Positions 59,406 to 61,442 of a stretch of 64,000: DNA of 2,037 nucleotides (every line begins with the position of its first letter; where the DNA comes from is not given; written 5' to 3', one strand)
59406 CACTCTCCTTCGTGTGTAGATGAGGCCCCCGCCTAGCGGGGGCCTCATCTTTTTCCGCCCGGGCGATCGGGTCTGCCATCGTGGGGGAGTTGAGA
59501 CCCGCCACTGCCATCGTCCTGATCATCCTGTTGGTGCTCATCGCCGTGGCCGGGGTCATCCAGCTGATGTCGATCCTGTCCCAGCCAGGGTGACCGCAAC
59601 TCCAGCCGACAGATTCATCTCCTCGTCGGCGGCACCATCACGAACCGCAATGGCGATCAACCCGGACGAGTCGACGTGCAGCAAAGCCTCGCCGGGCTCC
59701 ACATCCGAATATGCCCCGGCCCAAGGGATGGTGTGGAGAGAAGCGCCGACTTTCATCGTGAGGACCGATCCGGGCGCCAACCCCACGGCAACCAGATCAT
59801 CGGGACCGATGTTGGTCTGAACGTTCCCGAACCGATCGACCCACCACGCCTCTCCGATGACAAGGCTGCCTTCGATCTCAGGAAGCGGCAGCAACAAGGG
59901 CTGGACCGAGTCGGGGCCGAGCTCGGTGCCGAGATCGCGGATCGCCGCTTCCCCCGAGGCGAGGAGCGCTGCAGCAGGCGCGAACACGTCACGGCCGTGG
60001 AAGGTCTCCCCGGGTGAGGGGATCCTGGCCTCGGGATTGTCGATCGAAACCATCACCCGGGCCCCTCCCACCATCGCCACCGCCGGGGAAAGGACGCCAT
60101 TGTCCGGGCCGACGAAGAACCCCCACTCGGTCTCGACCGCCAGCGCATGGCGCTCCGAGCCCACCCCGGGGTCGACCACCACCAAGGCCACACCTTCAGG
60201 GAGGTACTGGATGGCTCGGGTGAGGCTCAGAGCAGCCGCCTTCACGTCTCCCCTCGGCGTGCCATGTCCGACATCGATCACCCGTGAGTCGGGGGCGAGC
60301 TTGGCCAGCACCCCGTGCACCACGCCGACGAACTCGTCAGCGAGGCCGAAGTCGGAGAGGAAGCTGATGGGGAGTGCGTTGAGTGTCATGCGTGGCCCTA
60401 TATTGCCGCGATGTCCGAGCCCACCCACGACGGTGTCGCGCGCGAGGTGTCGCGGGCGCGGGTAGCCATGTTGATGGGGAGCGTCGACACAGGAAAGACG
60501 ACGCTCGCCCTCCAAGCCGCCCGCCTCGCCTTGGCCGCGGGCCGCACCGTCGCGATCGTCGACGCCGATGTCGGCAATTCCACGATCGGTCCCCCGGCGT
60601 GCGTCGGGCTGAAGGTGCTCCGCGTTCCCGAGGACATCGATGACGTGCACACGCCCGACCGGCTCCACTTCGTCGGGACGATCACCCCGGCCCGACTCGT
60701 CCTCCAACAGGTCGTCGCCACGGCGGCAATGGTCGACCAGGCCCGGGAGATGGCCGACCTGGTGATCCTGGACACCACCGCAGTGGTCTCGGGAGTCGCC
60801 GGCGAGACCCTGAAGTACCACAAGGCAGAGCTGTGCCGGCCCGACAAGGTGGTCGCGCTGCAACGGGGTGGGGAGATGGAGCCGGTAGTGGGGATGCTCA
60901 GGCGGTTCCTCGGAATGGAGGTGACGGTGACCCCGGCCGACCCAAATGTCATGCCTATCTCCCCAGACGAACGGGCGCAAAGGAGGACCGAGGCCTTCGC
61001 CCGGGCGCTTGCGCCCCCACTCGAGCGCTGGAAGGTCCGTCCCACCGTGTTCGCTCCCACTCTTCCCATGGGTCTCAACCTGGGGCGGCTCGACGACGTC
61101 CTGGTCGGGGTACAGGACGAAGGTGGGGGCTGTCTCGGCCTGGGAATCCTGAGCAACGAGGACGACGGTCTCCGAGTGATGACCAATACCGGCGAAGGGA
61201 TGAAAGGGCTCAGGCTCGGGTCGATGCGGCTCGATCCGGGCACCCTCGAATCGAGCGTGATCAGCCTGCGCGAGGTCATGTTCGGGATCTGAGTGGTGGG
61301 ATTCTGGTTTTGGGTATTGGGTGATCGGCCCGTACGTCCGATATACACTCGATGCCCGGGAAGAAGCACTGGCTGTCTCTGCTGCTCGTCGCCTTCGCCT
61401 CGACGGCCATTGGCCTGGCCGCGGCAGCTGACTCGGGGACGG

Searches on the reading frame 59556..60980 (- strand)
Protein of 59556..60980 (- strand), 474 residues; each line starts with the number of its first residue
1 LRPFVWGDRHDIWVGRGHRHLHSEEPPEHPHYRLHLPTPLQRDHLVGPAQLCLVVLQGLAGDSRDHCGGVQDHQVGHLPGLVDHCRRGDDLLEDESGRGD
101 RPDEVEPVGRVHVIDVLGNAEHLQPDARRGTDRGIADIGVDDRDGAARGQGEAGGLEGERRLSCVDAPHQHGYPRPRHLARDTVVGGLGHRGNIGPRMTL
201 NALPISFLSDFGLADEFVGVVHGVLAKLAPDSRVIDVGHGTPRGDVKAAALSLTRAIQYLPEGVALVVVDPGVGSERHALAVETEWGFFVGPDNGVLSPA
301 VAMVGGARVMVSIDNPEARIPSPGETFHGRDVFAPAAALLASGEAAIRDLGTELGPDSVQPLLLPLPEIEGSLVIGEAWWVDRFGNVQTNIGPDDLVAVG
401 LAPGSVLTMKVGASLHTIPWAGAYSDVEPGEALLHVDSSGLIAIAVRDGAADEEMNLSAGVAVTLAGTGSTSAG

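Call 76: search_protein_families(library=pfam, proteins=[window:59556-60980:-], max_evalue=0.0001)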
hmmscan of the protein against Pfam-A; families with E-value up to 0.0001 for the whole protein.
window:59556-60980:- (474 aa): 2 families
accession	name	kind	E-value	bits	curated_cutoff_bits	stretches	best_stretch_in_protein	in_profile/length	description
PF01887.21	SAM_HAT_N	-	6e-45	153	26.3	1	205-348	1-142/145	SAM hydroxide adenosyltransferase N-terminal domain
PF20257.3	SAM_HAT_C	-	2.4e-16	60.3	25.5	1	376-463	1-83/84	SAM hydroxide adenosyltransferase C-terminal domain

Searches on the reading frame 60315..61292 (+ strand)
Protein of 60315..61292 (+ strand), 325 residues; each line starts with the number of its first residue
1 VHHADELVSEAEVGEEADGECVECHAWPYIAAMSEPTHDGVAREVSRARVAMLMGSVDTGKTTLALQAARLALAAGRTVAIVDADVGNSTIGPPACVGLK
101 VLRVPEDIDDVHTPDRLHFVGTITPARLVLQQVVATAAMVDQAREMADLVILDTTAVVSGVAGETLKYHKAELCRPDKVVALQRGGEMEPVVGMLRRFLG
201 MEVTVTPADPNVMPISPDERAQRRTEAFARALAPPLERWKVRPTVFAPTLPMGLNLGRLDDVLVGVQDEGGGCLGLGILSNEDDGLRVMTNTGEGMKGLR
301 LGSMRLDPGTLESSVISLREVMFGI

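Call 76: search_protein_families(library=pfam, proteins=[window:60315-61292:+], max_evalue=0.0001)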
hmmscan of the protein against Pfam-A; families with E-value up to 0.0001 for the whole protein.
window:60315-61292:+ (325 aa): 1 family
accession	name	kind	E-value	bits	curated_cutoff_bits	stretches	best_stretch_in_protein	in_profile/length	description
PF16575.11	CLP1_P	-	3.9e-27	95.7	26.6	1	55-229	1-183/188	mRNA cleavage and polyadenylation factor CLP1 P-loop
